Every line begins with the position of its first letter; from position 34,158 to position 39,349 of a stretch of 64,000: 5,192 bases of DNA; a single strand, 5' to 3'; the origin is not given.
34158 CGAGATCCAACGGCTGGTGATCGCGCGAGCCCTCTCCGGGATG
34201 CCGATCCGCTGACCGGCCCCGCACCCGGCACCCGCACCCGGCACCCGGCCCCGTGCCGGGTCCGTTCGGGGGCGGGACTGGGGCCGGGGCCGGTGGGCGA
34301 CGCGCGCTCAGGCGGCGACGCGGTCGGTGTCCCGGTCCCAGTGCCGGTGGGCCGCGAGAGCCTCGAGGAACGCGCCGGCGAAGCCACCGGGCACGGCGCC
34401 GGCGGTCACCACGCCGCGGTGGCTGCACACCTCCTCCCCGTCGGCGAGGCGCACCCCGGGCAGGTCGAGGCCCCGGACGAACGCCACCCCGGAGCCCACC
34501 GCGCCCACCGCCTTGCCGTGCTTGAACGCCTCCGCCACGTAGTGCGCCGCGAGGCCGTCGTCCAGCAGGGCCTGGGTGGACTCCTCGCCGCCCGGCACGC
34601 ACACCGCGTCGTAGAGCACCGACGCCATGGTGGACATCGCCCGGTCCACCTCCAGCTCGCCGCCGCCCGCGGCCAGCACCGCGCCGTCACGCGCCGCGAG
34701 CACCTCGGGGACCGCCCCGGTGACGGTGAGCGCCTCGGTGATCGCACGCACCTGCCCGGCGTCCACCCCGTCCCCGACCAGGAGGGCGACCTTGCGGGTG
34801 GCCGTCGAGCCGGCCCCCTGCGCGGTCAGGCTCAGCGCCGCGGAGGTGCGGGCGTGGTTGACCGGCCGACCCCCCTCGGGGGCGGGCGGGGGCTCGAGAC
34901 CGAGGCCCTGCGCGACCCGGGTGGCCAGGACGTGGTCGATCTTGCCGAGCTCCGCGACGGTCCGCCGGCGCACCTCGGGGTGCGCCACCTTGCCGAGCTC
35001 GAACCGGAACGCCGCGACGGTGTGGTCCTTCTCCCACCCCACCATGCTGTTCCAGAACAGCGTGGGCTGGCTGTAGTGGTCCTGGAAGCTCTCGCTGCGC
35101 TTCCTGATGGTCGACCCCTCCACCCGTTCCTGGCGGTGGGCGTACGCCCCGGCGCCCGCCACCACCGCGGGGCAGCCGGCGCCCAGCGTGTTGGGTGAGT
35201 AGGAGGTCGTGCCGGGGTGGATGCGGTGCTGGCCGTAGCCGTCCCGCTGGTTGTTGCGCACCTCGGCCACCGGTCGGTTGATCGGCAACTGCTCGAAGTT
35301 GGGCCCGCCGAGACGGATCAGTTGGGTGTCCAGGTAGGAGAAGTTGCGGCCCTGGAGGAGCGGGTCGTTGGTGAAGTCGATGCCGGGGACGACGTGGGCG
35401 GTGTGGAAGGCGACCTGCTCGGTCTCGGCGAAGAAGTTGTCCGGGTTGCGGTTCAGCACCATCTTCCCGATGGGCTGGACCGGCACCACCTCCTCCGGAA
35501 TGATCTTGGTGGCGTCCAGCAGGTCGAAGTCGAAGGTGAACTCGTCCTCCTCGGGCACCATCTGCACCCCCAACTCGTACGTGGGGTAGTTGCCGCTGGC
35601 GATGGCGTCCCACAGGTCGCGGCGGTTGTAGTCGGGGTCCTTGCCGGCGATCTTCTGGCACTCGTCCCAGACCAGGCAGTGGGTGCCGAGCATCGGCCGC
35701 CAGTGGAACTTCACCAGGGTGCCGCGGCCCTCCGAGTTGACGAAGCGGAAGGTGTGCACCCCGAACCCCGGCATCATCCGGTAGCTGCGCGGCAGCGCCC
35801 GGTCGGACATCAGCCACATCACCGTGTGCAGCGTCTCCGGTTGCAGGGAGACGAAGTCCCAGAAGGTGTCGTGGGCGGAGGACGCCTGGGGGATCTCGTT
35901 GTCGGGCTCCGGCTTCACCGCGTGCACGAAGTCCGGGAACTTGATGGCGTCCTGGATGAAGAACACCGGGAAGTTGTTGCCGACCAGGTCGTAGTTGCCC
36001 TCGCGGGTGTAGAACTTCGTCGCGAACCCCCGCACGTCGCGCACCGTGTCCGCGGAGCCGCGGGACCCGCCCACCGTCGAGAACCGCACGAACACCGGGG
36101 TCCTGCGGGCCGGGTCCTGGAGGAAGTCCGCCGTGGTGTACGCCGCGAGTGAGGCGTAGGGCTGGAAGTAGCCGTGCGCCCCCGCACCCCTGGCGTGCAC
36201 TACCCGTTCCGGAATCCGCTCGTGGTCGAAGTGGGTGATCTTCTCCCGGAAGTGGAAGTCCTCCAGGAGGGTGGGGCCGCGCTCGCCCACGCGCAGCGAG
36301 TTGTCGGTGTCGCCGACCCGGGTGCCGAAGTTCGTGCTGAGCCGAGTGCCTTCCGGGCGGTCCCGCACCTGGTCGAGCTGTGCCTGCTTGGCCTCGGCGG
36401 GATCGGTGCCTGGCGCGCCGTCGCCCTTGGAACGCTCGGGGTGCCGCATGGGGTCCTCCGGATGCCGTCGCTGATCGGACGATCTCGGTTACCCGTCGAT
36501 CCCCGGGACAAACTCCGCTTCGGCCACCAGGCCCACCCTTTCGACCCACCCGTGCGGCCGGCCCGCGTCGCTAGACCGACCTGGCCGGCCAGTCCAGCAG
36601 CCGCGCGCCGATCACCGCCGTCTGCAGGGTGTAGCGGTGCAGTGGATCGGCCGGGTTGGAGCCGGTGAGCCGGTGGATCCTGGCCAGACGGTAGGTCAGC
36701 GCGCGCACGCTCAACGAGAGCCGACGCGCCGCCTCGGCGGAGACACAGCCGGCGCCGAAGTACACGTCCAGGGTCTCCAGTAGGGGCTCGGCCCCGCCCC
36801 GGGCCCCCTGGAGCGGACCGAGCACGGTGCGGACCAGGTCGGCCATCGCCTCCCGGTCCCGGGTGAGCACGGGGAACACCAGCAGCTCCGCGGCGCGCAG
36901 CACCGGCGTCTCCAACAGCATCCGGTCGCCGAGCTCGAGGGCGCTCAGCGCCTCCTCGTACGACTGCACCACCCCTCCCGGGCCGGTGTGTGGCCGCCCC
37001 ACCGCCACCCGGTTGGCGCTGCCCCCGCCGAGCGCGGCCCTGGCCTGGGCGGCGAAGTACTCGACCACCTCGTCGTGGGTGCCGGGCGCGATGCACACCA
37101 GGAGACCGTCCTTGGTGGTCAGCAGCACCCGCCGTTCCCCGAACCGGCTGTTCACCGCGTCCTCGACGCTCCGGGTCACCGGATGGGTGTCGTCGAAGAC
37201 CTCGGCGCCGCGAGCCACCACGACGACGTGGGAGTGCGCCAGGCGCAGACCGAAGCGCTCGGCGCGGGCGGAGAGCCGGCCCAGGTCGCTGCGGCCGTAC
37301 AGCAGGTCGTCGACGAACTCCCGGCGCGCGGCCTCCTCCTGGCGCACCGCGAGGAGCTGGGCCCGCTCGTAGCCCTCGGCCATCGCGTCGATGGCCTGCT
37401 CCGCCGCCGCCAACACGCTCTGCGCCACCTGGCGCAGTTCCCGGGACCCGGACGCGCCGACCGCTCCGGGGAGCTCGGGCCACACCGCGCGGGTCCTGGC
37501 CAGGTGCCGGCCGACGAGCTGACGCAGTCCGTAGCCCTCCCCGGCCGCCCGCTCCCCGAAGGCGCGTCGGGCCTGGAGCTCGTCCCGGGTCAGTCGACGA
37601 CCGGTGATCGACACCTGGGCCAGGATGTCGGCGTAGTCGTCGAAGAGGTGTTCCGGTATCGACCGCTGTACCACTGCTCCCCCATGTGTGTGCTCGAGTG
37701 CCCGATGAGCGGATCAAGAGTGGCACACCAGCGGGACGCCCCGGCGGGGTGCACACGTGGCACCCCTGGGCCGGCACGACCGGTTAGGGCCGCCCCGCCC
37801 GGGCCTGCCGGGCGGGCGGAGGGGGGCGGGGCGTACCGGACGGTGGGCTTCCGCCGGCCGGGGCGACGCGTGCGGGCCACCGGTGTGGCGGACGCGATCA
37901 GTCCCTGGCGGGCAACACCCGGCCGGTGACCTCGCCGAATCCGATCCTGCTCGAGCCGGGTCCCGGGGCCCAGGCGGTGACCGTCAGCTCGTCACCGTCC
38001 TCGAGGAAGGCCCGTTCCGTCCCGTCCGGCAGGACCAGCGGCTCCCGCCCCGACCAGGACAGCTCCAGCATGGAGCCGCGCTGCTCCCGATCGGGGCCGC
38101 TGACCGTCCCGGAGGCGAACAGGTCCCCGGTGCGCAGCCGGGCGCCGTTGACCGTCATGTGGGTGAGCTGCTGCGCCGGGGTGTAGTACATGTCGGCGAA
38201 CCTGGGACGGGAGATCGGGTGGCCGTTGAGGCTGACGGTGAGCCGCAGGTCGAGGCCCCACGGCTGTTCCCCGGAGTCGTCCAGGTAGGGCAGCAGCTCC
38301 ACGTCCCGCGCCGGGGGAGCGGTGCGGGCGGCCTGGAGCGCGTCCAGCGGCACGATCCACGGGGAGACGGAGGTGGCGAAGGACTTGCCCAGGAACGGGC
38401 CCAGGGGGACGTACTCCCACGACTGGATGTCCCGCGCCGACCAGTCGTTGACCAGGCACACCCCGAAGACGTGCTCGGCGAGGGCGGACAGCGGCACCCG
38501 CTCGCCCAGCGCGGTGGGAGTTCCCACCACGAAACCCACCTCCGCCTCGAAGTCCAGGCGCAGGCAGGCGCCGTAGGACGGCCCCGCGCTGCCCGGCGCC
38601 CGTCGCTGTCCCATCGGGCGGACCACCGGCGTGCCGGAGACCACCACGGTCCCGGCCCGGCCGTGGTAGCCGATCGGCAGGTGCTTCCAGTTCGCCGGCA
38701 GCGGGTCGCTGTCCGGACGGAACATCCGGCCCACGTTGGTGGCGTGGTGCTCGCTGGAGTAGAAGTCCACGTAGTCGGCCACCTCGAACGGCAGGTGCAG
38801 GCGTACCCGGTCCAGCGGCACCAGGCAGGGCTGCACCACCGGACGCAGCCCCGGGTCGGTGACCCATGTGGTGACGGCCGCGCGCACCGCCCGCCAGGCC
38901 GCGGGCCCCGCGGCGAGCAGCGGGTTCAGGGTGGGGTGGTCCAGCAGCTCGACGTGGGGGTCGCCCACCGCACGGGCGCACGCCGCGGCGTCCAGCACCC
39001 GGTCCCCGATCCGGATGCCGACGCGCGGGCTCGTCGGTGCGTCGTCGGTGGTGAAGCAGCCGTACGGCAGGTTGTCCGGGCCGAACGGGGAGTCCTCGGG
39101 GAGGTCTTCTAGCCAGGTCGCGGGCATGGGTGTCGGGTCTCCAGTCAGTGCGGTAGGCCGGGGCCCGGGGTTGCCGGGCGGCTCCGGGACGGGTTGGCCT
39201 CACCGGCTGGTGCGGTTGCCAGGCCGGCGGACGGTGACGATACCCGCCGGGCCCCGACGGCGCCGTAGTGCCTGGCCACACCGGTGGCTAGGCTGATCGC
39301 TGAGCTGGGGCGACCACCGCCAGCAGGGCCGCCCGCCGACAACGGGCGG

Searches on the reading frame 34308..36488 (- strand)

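Call 92: search_protein_families(library=pfam, proteins=[window:34308-36488:-], max_evalue=0.00001)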
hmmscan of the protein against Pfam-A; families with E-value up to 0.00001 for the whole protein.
window:34308-36488:- (726 aa): 4 families
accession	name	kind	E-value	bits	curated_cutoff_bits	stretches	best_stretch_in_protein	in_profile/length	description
PF00199.24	Catalase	-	9.8e-179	594.8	25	1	52-435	2-381/383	Catalase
PF06628.17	Catalase-rel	-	2.2e-22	79.4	30.1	1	465-529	1-65/65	Catalase-related immune-responsive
PF18011.7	Catalase_C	-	5.8e-19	68.6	24.6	1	563-719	1-148/150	C-terminal domain found in long catalases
PF01965.30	DJ-1_PfpI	-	5.6e-08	33.2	26.6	1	565-668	1-104/165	DJ-1/PfpI family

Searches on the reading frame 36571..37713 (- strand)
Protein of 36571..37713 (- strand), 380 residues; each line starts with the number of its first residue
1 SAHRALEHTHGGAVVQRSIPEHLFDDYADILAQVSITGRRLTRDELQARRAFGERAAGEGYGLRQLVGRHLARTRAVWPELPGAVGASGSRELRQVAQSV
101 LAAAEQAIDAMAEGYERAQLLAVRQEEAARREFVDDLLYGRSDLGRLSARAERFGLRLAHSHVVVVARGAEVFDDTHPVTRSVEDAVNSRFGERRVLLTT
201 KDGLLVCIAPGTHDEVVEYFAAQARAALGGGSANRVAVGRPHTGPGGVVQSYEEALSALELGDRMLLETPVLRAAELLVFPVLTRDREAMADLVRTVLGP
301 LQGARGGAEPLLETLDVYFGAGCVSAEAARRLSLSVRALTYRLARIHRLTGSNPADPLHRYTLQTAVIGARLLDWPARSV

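Call 92: search_protein_families(library=pfam, proteins=[window:36571-37713:-], max_evalue=0.00001)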
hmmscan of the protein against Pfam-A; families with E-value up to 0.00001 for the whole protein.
window:36571-37713:- (380 aa): 2 families
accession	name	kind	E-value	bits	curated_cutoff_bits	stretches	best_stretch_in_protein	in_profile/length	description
PF17853.6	GGDEF_2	-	3.1e-21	76.2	24.5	1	140-261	2-116/116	GGDEF-like domain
PF13556.12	HTH_30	-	1.1e-13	51.2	27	1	311-367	1-57/59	PucR C-terminal helix-turn-helix domain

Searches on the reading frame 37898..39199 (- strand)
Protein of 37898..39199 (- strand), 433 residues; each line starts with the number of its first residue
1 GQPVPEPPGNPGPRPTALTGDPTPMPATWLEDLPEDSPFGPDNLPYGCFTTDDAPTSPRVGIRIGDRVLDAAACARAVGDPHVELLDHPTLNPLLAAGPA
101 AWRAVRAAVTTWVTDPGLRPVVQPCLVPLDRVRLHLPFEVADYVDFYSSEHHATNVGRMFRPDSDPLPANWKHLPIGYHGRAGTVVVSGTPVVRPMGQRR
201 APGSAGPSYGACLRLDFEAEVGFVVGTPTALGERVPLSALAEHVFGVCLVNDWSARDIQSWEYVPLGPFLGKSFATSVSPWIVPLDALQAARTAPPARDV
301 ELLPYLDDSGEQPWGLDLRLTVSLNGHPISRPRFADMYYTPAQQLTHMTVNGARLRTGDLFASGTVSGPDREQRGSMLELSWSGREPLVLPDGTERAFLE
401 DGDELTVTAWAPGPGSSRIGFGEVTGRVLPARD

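Call 92: search_protein_families(library=pfam, proteins=[window:37898-39199:-], max_evalue=0.00001)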
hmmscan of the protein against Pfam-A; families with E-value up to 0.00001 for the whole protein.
window:37898-39199:- (433 aa): 2 families
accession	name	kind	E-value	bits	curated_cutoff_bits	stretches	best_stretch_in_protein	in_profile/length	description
PF01557.24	FAA_hydrolase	-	5.8e-40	137.7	23.9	1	144-428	4-213/214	Fumarylacetoacetate (FAA) hydrolase C-terminal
PF09298.16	FAA_hydrolase_N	-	2.3e-18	66.7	25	1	43-137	2-105/105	Fumarylacetoacetase N-terminal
